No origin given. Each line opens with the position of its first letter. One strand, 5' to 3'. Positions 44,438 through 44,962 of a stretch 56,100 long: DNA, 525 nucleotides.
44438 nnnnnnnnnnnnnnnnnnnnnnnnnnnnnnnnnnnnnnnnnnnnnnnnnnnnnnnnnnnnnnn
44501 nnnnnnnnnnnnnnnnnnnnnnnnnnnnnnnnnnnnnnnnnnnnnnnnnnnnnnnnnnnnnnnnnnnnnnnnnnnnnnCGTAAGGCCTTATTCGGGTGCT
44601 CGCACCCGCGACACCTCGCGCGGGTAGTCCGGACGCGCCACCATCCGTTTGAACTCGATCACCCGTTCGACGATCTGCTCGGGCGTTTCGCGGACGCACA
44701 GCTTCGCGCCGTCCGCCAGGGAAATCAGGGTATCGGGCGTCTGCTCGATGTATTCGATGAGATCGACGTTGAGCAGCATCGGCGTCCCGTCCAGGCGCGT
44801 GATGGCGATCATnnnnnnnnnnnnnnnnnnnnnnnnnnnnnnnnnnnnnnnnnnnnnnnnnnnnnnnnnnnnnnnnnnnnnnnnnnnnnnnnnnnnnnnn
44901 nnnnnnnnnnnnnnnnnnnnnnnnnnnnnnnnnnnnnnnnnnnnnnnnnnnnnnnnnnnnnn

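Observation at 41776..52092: Stator genes flbD-motA-motB nested inside a pseudaminic-acid-type nonulosonate operon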

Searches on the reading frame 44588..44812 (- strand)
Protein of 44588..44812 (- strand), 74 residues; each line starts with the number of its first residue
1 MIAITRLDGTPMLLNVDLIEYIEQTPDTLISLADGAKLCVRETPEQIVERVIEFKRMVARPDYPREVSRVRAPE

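Call 3: search_protein_families(library=pfam, proteins=[window:44588-44812:-], max_evalue=0.01)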
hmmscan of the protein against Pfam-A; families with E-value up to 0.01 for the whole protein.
window:44588-44812:- (74 aa): 1 family
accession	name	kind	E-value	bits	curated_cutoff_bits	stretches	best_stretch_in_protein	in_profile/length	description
PF06289.16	FlbD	-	4.3e-25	87.5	24.7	1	1-58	1-58/59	Flagellar and Swarming motility proteins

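Call 4: search_protein_families(library=ncbifam, proteins=[window:44588-44812:-], max_evalue=0.001)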
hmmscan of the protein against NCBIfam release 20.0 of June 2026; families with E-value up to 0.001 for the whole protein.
window:44588-44812:- (74 aa): 0 families
